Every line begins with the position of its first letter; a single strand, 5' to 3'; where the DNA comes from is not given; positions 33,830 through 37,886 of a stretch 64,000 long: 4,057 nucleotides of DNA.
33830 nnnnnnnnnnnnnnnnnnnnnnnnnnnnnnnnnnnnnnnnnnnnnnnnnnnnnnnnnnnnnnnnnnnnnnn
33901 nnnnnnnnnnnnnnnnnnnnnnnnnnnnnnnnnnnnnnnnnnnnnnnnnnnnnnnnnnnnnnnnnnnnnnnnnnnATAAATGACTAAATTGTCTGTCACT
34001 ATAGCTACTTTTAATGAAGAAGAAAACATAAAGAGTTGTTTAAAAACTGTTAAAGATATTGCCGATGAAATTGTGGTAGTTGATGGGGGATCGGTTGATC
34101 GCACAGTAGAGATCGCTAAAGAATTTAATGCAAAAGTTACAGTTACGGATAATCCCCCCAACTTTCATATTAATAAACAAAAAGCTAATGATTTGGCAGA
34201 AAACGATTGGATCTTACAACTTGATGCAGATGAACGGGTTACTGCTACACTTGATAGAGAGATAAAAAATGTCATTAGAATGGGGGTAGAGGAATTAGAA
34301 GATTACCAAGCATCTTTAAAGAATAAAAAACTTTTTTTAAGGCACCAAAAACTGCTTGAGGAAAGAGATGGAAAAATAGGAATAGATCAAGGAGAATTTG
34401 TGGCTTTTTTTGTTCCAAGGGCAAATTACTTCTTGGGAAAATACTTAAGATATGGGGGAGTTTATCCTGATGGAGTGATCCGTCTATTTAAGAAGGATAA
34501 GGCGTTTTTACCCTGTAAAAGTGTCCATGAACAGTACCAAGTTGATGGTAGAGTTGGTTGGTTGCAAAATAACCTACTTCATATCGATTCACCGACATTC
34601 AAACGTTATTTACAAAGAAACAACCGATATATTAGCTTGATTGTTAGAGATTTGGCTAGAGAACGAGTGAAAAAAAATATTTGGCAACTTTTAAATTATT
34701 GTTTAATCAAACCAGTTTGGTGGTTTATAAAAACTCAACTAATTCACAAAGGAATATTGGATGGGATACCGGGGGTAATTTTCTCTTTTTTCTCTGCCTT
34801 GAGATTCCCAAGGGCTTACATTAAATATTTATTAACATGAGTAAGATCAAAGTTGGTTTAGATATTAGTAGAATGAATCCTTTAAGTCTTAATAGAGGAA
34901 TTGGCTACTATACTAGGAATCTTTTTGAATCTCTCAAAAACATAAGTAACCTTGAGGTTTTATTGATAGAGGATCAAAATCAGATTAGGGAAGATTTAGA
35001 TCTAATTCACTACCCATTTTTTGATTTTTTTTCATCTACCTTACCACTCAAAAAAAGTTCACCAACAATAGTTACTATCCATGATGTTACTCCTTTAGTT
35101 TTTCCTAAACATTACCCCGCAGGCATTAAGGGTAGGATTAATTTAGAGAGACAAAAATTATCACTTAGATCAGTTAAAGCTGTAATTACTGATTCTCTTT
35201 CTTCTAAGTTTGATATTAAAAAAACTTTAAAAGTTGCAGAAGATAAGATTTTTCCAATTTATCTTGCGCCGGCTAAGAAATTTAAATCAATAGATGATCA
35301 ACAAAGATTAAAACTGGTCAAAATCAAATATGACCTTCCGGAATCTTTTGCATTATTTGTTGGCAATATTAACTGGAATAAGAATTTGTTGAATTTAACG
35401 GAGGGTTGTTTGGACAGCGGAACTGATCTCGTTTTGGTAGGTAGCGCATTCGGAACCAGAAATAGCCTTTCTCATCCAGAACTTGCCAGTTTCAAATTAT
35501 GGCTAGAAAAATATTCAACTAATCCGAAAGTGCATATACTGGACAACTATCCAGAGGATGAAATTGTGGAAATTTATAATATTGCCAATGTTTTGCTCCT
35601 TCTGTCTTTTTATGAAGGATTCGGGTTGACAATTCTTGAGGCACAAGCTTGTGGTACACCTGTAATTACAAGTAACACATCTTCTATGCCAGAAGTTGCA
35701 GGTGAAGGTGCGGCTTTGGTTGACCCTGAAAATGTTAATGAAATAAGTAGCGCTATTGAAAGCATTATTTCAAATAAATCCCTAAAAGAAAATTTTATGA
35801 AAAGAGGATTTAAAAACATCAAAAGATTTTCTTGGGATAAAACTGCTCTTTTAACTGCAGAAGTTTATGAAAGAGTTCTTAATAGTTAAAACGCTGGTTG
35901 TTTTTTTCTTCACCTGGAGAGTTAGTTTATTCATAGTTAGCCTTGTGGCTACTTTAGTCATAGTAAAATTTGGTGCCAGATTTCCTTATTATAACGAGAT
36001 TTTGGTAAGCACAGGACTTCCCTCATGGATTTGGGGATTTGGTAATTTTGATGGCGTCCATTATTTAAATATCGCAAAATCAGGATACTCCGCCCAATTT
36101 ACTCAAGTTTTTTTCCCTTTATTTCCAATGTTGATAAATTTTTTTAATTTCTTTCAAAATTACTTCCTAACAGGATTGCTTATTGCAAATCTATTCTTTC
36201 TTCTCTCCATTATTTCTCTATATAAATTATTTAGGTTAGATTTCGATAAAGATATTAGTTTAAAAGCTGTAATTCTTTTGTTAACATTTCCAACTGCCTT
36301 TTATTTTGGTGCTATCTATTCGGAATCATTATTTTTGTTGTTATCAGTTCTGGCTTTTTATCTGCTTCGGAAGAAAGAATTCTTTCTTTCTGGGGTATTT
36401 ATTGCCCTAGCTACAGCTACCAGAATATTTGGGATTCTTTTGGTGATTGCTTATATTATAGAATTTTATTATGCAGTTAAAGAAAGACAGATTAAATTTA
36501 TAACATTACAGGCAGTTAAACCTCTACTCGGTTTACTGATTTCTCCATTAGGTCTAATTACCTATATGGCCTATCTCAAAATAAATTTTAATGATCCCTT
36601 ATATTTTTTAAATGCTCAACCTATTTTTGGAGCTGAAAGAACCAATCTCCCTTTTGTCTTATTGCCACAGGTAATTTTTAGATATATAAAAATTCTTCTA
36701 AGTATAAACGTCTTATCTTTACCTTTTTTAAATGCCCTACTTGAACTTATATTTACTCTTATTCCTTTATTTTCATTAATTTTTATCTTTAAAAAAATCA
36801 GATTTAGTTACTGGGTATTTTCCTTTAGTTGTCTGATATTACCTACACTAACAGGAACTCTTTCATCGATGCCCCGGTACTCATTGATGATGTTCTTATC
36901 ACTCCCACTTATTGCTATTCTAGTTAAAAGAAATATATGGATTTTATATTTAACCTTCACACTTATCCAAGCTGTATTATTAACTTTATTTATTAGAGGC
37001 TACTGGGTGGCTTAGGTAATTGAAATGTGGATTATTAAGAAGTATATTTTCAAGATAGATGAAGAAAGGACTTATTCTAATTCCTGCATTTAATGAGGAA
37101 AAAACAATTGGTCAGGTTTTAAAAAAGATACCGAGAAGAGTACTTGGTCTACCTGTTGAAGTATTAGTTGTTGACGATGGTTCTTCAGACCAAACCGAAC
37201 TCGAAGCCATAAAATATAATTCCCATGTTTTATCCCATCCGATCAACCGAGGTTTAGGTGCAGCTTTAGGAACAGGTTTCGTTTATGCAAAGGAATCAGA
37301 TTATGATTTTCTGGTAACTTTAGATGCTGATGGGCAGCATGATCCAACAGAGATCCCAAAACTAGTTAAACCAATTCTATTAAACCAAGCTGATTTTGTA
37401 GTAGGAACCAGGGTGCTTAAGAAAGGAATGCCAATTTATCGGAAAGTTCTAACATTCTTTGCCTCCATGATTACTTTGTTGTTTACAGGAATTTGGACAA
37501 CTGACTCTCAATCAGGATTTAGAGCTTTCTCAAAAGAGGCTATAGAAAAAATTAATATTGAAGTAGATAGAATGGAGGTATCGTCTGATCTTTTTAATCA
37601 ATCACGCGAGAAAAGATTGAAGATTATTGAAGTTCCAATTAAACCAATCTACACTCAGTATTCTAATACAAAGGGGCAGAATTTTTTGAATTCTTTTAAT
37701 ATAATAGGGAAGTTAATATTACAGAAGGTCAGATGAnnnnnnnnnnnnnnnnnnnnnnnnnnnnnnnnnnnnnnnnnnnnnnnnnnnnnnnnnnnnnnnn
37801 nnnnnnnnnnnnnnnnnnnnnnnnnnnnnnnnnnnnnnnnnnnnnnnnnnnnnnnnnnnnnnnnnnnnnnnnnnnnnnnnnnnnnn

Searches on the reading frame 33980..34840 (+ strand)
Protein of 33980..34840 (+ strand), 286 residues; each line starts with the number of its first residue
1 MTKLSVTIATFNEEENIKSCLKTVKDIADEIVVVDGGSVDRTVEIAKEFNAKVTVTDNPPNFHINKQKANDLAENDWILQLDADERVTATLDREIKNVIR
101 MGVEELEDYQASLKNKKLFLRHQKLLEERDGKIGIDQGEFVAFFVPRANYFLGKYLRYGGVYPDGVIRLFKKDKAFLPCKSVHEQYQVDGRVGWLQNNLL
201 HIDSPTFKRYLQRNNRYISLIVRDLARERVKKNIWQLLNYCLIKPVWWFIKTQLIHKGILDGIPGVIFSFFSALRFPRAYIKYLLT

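Call 6: search_protein_families(library=pfam, proteins=[window:33980-34840:+], max_evalue=0.001)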
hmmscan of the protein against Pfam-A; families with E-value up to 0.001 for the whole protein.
window:33980-34840:+ (286 aa): 2 families
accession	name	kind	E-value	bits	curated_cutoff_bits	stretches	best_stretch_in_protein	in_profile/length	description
PF00535.33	Glycos_transf_2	-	1.1e-16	61.7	23.3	1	5-88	1-92/168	Glycosyl transferase family 2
PF13704.12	Glyco_tranf_2_4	-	2.4e-06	28.4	27.5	1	12-88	2-85/98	Glycosyl transferase family 2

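Call 42: search_protein_families(library=ncbifam, proteins=[window:33980-34840:+], max_evalue=0.001)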
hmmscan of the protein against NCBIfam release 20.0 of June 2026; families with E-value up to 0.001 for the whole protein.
window:33980-34840:+ (286 aa): 11 families
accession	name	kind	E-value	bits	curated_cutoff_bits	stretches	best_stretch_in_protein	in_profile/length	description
TIGR04283.1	glyco_like_mftF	equivalog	6.1e-16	58.7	182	1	4-126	1-124/221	TIGR04283 family arsenosugar biosynthesis glycosyltransferase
TIGR04195.1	S_glycosyl_SunS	equivalog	6.1e-12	45.1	350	1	5-100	60-156/421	SunS family peptide S-glycosyltransferase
NF041391.1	DPhHxTase_Halo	equivalog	1.4e-07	30.8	375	1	9-87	2-81/213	dolichyl-phosphate hexose transferase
TIGR04182.1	glyco_TIGR04182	equivalog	2.1e-07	30.6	325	1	5-88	3-86/293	S-layer glycoprotein N-glycosyltransferase AglJ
NF010496.0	PRK13915.1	equivalog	4.1e-07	29.4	262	1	2-58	31-93/307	glucosyl-3-phosphoglycerate synthase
NF007482.0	PRK10073.1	equivalog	1.7e-06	27.2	423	1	2-91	6-102/334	glycosyltransferase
NF058614.1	PPMAGASynPpgS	equivalog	0.00011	21.7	370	1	6-53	4-51/226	polyprenyl-phospho-N-acetylgalactosaminyl synthase PpgS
TIGR03937.1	PgaC_IcaA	equivalog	0.00015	20.8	422.3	1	3-84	46-135/407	poly-beta-1,6-N-acetyl-D-glucosamine synthase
NF045692.1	OglycostaseCruG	equivalog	0.00015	20.8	600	1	2-91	41-144/386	2'-O-glycosyltransferase CruG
NF050050.1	ProtGlycPglI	equivalog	0.00016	21.2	500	1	1-89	1-98/306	GalNAc(5)-diNAcBac-PP-undecaprenol beta-1,3-glucosyltransferase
NF038302.1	EPS_HpsE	equivalog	0.00044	19.3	300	1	3-54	2-59/307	hormogonium polysaccharide biosynthesis glycosyltransferase HpsE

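Call 93: search_solved_structures(query=window:33980-34840:+, max_evalue=0.001)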
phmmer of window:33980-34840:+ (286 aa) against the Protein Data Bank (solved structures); distinct sequences matched with E-value up to 0.001: 7.
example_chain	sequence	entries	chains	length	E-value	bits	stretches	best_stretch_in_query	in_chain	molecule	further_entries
22ao_A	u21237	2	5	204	4.6e-14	55.8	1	5-102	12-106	GmaR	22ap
7msp_A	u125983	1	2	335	2.6e-07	33.7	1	7-95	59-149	SPbeta prophage-derived glycosyltransferase SunS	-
7msn_A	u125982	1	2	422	3.4e-07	33.3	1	7-94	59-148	SPbeta prophage-derived glycosyltransferase SunS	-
7msk_A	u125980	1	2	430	5.4e-07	32.6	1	6-89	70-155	Glyco_trans_2-like domain-containing protein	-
9omm_A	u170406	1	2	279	1.9e-05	27.5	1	4-88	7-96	Glycosyltransferase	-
9omj_A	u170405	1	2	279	1.9e-05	27.5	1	4-88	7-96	Glycosyltransferase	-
9omh_A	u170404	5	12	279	2e-05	27.5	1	4-88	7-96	Glycosyltransferase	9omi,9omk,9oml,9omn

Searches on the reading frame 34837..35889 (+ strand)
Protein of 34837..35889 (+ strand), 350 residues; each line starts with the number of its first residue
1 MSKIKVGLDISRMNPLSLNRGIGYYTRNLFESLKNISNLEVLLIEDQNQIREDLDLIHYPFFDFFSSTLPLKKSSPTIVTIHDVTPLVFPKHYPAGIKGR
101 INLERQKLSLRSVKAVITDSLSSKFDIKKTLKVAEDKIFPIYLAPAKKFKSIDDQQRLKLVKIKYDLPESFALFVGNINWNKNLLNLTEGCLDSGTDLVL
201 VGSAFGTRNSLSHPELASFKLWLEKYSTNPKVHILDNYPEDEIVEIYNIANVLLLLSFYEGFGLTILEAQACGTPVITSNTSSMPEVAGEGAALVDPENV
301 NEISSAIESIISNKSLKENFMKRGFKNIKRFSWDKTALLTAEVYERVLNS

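Call 6: search_protein_families(library=pfam, proteins=[window:34837-35889:+], max_evalue=0.001)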
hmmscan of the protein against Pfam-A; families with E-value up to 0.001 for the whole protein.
window:34837-35889:+ (350 aa): 5 families
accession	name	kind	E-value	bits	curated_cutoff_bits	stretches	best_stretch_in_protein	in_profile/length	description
PF00534.26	Glycos_transf_1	-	1.1e-29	103.5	26.4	1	168-325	14-170/172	Glycosyl transferases group 1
PF13692.12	Glyco_trans_1_4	-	1.7e-18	67.7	27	1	173-313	5-142/142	Glycosyl transferases group 1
PF20706.3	GT4-conflict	-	1.1e-06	28.3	26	1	240-283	272-315/385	Family 4 Glycosyltransferase in conflict systems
PF13439.12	Glyco_transf_4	-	8.4e-06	26.4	28.5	1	51-142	70-163/170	Glycosyltransferase Family 4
PF13524.12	Glyco_trans_1_2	-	1.9e-05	25.1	25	1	218-330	16-132/144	Glycosyl transferase-like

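Call 42: search_protein_families(library=ncbifam, proteins=[window:34837-35889:+], max_evalue=0.001)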
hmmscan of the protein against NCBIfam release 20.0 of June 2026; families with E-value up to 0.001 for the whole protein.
window:34837-35889:+ (350 aa): 27 families (the best 25 are shown)
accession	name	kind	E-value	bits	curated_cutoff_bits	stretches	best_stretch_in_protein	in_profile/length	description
TIGR02149.1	glgA_Coryne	subfamily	4.8e-26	91.8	302.4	1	73-348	105-391/391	glycogen synthase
TIGR04047.1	MSMEG_0565_glyc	hypoth_equivalog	4e-21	75.5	259.85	1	220-345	246-372/373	MSMEG_0565 family glycosyltransferase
TIGR03449.1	mycothiol_MshA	equivalog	6.3e-20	71.4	462.5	1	223-348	277-404/406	D-inositol-3-phosphate glycosyltransferase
TIGR03999.1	thiol_BshA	equivalog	4.5e-19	68.6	273.7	1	214-348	239-374/375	N-acetyl-alpha-D-glucosaminyl L-malate synthase BshA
NF047684.1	TeichurnBiosyTuaC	equivalog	1.2e-13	50.8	550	1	71-348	129-390/391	teichuronic acid biosynthesis protein TuaC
TIGR03088.1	stp2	hypoth_equivalog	1.8e-12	47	409.05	1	241-348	264-374/374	TIGR03088 family PEP-CTERM/XrtA system glycosyltransferase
TIGR02468.1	sucrsPsyn_pln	equivalog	2.9e-12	45.2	1143.95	1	238-335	556-659/1051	sucrose-phosphate synthase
NF041876.1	EPS_EpsE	equivalog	3.3e-12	46.4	400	1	225-331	271-380/389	exopolysaccharide biosynthesis GT4 family glycosyltransferase EpsE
NF053787.1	GlcN_PG_synth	equivalog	2.2e-11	43.2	480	1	234-348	245-360/361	N-acetylglucosaminyl phosphatidylglycerol synthase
TIGR02472.1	sucr_P_syn_N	equivalog_domain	2.8e-11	42.9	576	1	222-335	309-429/439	sucrose-phosphate synthase, putative, glycosyltransferase domain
NF038295.1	EPS_HpsP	equivalog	2.1e-10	40.2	550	1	223-347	261-387/388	hormogonium polysaccharide biosynthesis glycosyltransferase HpsP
NF038298.1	EPS_HpsO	equivalog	5.7e-09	35.2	575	1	257-330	296-370/388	hormogonium polysaccharide biosynthesis glycosyltransferase HpsO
NF047880.1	glyco_SdgA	exception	7.3e-09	34.7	800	1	223-336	365-479/488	serine-aspartate repeat adhesin O-glycosyltransferase SdgA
TIGR04157.1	glyco_rSAM_CFB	subfamily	1e-08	34.6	400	1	241-293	292-344/406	TIGR04157 family glycosyltransferase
NF049987.1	DaglGlyslTfaseDgs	equivalog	2.7e-08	33.1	500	1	228-349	209-329/332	processive diacylglycerol alpha-glucosyltransferase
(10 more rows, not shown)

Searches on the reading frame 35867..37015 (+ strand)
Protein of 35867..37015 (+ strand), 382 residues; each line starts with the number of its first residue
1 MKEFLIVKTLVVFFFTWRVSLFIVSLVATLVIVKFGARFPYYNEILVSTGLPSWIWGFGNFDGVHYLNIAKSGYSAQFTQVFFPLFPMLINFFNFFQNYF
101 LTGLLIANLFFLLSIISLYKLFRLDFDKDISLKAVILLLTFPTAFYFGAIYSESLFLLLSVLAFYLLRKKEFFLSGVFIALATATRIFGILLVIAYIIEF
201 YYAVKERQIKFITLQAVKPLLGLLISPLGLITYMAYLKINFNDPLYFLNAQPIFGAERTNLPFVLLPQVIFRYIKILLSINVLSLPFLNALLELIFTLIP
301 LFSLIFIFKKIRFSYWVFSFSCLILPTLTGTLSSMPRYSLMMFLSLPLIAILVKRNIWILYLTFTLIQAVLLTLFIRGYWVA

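Call 6: search_protein_families(library=pfam, proteins=[window:35867-37015:+], max_evalue=0.001)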
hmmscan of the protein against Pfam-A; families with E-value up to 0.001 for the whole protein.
window:35867-37015:+ (382 aa): 2 families
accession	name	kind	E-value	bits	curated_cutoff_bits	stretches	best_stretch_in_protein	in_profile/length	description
PF04188.19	Mannosyl_trans2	-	6.6e-09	36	22.4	1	47-232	47-252/443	Mannosyltransferase (PIG-V)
PF13231.12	PMT_2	-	1.8e-07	32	26.1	1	92-226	13-150/160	Dolichyl-phosphate-mannose-protein mannosyltransferase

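Call 42: search_protein_families(library=ncbifam, proteins=[window:35867-37015:+], max_evalue=0.001)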
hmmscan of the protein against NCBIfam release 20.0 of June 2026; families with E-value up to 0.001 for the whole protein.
window:35867-37015:+ (382 aa): 1 family
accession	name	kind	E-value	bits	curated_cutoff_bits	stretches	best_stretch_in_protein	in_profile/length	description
NF046093.1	AZOBR_p60025_fam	subfamily_domain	0.00023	20.5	150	1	10-220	12-231/232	AZOBR_p60025 family cell surface glycopolymer formation protein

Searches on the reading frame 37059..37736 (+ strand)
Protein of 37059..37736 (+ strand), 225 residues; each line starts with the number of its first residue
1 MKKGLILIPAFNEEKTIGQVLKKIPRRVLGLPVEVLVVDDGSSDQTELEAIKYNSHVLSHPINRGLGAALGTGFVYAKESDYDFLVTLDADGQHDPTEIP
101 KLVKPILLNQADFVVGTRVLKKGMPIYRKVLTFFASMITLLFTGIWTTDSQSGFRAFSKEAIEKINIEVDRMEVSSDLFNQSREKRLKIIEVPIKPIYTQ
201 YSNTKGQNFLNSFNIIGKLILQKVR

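Call 19: search_protein_families(library=pfam, proteins=[window:37059-37736:+], max_evalue=0.01)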
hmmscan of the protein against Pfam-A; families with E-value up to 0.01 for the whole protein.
window:37059-37736:+ (225 aa): 1 family
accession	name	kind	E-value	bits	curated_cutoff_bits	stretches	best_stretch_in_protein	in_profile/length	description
PF00535.33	Glycos_transf_2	-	2.2e-27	96.5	23.3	1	6-165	2-167/168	Glycosyl transferase family 2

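Call 20: search_protein_families(library=ncbifam, proteins=[window:37059-37736:+], max_evalue=0.001)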
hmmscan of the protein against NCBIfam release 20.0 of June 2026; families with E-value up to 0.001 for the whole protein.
window:37059-37736:+ (225 aa): 12 families
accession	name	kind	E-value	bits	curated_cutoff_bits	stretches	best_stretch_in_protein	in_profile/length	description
NF058614.1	PPMAGASynPpgS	equivalog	9.1e-42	143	370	1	6-222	4-222/226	polyprenyl-phospho-N-acetylgalactosaminyl synthase PpgS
TIGR04182.1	glyco_TIGR04182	equivalog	8.8e-26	90.9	325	1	6-216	4-211/293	S-layer glycoprotein N-glycosyltransferase AglJ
NF007986.1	PRK10714.1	equivalog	7.3e-16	58.1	529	1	2-215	6-218/316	undecaprenyl-phosphate 4-deoxy-4-formamido-L-arabinose transferase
NF041391.1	DPhHxTase_Halo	equivalog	1.1e-13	50.7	375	1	10-212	3-194/213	dolichyl-phosphate hexose transferase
NF010496.0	PRK13915.1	equivalog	1.2e-11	44.3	262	1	6-110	35-146/307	glucosyl-3-phosphoglycerate synthase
NF047588.1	GlcsyltransPgfSStrep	equivalog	1.6e-11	44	500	1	6-166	5-168/308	glycosyltransferase PgfS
TIGR03937.1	PgaC_IcaA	equivalog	8.9e-09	34.8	422.3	1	6-110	49-154/407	poly-beta-1,6-N-acetyl-D-glucosamine synthase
TIGR04283.1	glyco_like_mftF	equivalog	1.2e-08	34.8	182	1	6-111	3-100/221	TIGR04283 family arsenosugar biosynthesis glycosyltransferase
TIGR03469.1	HpnB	hypoth_equivalog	5.5e-06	25.7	379.25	1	6-117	48-171/386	hopene-associated glycosyltransferase HpnB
TIGR03965.1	mycofact_glyco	equivalog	2.9e-05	23.1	280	1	6-105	78-178/467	mycofactocin biosynthesis glycosyltransferase MftF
NF045692.1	OglycostaseCruG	equivalog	3e-05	23.1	600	1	6-114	45-160/386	2'-O-glycosyltransferase CruG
NF007482.0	PRK10073.1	equivalog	8.7e-05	21.7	423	1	6-109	10-113/334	glycosyltransferase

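Call 78: search_solved_structures(query=window:37059-37736:+, max_evalue=0.00001)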
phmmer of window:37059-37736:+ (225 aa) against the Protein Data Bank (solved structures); distinct sequences matched with E-value up to 0.00001: 11.
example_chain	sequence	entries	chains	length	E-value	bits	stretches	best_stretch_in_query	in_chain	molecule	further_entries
5mlz_A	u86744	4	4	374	3.1e-20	75.9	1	5-194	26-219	Dolichol monophosphate mannose synthase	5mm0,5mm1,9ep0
9bhc_C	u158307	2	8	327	6.4e-14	55.2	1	2-165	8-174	Undecaprenyl-phosphate 4-deoxy-4-formamido-L-arabinose transferase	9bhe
8vxh_A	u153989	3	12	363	8.5e-14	54.8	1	2-165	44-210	Undecaprenyl-phosphate 4-deoxy-4-formamido-L-arabinose transferase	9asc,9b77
9hwj_A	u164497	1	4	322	1.6e-13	53.9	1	2-214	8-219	Undecaprenyl-phosphate 4-deoxy-4-formamido-L-arabinose transferase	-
7pdo_A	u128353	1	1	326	7.2e-11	45.3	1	6-114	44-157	Glucosyl-3-phosphoglycerate synthase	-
7p5l_A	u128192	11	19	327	7.3e-11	45.3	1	6-114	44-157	Glucosyl-3-phosphoglycerate synthase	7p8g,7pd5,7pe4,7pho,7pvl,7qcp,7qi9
3ckj_A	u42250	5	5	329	1.4e-08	37.8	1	6-111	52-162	Putative uncharacterized protein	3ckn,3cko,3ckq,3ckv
4y6n_A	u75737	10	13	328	4e-08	36.3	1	6-111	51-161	Glucosyl-3-phosphoglycerate synthase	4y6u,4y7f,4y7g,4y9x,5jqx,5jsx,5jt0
3e25_A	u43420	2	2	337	4.3e-08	36.2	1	6-111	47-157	Putative uncharacterized protein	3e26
4ddz_A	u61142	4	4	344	4.4e-08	36.2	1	6-111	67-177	GLUCOSYL-3-PHOSPHOGLYCERATE SYNTHASE (GpgS) | Glucosyl-3-phosphoglycerate synthase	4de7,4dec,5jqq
6p61_A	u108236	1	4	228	4.4e-06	29.6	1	6-94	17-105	Glycosyltransferase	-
